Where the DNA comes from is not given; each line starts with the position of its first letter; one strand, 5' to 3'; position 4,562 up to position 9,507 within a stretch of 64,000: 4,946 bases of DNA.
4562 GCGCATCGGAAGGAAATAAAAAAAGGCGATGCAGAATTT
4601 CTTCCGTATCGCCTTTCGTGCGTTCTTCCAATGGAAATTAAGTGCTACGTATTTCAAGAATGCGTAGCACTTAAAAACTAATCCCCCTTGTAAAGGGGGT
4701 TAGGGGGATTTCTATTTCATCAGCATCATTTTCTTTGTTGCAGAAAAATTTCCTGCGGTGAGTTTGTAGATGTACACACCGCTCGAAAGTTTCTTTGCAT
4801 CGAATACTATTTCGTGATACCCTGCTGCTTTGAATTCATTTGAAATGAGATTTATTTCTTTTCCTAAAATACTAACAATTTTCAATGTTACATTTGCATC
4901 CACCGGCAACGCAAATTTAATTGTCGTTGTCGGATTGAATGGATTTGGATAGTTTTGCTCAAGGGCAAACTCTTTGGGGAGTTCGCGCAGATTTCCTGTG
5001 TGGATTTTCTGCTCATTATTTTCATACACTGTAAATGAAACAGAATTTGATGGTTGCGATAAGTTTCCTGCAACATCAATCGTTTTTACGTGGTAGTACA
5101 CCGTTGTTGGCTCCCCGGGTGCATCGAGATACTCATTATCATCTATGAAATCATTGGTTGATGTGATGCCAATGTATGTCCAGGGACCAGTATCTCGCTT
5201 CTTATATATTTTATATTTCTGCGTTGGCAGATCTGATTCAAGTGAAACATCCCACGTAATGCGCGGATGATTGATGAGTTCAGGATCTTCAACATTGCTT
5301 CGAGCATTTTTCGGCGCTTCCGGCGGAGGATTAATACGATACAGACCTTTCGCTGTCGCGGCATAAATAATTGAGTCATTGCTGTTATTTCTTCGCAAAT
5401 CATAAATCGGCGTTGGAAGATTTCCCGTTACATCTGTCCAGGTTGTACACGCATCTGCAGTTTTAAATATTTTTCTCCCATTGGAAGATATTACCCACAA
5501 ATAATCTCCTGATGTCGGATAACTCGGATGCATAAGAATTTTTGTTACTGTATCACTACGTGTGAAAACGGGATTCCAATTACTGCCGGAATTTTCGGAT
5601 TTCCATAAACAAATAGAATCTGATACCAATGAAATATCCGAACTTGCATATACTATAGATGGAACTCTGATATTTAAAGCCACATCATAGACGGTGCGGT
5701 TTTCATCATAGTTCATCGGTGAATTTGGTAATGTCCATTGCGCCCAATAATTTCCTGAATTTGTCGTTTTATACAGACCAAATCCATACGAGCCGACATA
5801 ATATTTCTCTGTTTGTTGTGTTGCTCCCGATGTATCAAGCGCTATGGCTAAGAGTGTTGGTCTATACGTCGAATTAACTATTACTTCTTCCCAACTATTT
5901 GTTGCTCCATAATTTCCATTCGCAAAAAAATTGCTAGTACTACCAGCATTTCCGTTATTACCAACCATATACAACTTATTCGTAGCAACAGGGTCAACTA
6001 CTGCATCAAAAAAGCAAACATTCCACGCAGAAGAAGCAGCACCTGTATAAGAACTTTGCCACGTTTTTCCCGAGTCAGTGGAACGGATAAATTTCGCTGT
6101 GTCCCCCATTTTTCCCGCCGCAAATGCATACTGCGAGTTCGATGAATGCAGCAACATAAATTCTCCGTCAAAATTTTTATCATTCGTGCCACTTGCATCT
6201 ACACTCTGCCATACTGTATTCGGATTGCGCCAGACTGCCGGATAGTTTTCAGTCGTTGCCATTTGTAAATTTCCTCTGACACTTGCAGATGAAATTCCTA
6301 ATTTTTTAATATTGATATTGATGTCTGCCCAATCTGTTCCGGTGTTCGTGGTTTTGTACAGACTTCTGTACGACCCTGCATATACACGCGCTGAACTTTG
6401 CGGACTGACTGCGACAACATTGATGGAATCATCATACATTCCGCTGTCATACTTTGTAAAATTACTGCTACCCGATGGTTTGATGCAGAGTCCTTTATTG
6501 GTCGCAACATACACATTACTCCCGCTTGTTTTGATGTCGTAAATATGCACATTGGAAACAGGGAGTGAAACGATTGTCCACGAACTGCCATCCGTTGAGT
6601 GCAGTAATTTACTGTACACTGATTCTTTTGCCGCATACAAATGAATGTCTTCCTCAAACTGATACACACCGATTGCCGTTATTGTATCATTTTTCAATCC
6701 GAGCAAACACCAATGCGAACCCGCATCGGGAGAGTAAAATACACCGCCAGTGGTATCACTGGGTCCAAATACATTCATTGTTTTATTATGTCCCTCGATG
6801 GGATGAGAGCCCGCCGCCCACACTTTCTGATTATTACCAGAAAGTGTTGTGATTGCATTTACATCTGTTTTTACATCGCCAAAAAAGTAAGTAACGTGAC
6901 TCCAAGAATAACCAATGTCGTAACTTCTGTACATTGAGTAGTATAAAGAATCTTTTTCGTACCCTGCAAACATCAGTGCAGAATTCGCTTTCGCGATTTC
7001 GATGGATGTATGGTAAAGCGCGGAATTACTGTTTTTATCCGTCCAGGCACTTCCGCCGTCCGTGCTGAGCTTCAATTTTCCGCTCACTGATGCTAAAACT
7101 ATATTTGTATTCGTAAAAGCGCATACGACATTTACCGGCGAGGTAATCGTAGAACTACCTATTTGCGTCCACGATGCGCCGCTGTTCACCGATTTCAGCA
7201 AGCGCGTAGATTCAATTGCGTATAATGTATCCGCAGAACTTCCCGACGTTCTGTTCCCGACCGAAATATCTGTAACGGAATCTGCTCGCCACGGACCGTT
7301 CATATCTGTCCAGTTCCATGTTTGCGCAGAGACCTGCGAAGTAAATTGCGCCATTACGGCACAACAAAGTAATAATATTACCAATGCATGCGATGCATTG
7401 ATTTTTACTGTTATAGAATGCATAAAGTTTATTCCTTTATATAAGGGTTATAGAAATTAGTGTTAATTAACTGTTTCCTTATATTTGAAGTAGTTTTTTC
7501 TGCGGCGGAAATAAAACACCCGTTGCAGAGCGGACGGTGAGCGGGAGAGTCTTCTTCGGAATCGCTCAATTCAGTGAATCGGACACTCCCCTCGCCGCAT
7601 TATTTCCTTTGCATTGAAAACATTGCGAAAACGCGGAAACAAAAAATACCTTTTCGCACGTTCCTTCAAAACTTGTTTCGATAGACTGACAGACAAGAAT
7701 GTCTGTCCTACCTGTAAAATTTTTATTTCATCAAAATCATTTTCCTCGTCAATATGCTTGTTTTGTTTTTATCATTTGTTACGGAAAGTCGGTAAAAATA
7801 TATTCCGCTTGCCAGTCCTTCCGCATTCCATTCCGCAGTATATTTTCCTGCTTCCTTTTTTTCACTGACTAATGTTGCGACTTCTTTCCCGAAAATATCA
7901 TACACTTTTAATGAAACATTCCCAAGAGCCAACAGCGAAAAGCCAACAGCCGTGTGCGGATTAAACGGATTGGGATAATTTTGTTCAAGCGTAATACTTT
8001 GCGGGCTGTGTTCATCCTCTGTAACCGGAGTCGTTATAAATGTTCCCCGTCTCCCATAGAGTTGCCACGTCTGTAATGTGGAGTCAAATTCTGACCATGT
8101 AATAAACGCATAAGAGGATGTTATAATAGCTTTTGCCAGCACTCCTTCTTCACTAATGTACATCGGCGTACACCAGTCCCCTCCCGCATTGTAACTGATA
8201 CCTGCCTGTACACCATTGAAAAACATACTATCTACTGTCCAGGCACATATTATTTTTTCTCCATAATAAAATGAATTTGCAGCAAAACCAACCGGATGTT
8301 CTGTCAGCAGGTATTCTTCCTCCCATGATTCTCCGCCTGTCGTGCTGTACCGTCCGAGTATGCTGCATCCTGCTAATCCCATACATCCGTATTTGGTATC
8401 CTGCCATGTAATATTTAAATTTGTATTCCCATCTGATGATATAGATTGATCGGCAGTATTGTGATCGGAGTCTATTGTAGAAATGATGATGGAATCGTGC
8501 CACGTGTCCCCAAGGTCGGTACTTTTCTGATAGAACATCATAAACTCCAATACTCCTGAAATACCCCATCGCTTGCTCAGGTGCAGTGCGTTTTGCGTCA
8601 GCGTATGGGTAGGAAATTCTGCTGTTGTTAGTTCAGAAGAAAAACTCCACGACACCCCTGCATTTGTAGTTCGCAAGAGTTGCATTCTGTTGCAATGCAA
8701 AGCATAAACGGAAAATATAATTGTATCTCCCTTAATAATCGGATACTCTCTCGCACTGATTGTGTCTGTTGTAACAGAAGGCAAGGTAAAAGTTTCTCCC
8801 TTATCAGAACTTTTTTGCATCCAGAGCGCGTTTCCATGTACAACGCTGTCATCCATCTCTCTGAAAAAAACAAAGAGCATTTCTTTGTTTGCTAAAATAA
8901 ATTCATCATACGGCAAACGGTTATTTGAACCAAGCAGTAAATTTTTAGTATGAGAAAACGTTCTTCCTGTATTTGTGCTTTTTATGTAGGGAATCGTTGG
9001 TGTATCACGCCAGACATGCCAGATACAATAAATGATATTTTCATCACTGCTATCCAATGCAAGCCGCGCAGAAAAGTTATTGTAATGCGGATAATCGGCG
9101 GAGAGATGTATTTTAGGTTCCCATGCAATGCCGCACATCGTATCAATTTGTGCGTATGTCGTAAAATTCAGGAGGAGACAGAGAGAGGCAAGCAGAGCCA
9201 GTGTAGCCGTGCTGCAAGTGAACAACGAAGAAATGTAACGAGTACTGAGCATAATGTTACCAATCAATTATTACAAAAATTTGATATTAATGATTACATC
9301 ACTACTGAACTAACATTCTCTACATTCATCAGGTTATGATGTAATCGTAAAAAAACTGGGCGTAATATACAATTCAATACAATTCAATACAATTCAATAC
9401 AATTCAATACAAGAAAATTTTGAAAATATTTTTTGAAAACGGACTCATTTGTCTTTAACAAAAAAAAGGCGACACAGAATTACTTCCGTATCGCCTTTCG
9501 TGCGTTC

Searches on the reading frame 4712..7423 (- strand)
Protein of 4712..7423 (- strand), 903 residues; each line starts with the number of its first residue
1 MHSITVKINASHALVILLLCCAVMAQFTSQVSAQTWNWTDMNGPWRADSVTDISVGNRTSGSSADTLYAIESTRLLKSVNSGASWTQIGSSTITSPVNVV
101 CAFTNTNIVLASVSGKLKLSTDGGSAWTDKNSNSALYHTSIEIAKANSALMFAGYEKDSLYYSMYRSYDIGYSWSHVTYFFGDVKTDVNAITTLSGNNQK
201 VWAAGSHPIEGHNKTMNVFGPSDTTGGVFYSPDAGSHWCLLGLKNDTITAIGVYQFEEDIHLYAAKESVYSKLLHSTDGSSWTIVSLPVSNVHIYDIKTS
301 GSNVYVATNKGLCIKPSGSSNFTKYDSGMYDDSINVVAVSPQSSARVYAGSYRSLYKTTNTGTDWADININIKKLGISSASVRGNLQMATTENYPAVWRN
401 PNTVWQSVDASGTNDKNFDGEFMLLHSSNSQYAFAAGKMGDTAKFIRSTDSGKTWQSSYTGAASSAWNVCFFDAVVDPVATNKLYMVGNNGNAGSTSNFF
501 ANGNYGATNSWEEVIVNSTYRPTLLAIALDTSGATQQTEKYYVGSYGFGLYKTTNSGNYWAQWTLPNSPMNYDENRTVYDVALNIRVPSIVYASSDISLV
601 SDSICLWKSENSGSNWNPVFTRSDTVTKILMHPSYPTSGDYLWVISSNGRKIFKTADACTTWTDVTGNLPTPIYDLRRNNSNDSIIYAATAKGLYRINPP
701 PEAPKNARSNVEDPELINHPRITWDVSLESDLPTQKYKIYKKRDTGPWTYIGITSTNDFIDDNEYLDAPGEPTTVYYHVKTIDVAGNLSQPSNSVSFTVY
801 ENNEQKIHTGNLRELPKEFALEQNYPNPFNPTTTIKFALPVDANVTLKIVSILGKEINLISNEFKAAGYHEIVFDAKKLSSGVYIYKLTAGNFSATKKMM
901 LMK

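Call 8: search_protein_families(library=pfam, proteins=[window:4712-7423:-], max_evalue=0.01)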
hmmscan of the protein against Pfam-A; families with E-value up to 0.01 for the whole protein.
window:4712-7423:- (903 aa): 2 families
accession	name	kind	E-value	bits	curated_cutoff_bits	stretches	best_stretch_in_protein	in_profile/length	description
PF18962.6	Por_Secre_tail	-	5.3e-10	39.9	27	1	825-900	2-74/75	Secretion system C-terminal sorting domain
PF13860.13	FlgD_ig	-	0.0022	18.4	27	0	834-890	13-75/79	FlgD Ig-like domain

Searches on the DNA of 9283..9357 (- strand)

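Call 77: build_rna_model(alignment_id=A3, structure=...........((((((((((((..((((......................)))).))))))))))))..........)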
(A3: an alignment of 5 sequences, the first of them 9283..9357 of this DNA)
Model R1 built from alignment A3 (5 sequences, 78 columns); structure: as given.
model positions 75; base pairs 16; branch points 0; effective number of sequences 2.2; information 0.754 bits per position. Calibrated on 0.2 Mb of random sequence (short: E-values are rough).
structure used (alignment columns):
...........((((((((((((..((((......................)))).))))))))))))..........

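Call 78: search_with_rna_model(model_id=R1, sources=[window, L012, L013, L014, L015, L016, L017, L019, L020, L024, L025], max_evalue=10)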
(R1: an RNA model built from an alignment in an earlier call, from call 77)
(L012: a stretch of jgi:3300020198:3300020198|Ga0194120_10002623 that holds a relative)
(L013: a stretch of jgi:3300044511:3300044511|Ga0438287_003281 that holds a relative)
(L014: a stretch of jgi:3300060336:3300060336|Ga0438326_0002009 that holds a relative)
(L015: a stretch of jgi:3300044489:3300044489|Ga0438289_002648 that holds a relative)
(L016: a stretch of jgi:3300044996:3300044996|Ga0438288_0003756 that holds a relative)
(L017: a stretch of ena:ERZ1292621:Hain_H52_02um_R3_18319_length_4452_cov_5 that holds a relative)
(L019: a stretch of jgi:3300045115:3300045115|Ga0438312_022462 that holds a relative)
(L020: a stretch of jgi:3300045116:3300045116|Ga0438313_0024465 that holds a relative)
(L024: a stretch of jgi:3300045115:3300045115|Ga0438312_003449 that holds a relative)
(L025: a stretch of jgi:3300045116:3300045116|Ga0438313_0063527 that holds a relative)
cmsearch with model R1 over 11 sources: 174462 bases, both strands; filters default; matches with E-value up to 10: 10.
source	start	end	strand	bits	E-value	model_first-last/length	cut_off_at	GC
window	9283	9357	-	94.1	1.4e-21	1-75/75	no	0.28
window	19696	19770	-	94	1.6e-21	1-75/75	no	0.29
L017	993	1066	+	91.3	8e-21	1-75/75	no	0.28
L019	57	131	+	85.7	2.5e-19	1-75/75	no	0.33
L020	71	145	+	85.7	2.5e-19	1-75/75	no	0.33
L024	2841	2916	+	79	1.5e-17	1-75/75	no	0.37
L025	429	504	+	79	1.5e-17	1-75/75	no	0.37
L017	1005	1056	-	16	0.81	13-65/75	no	0.31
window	9282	9355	+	15.4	1.1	1-75/75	no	0.27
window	52067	52105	+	15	1.5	1-75/75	no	0.26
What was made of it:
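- Tried and rejected: The covariance model of the hairpin found no further instance in 174 kb (call 78).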
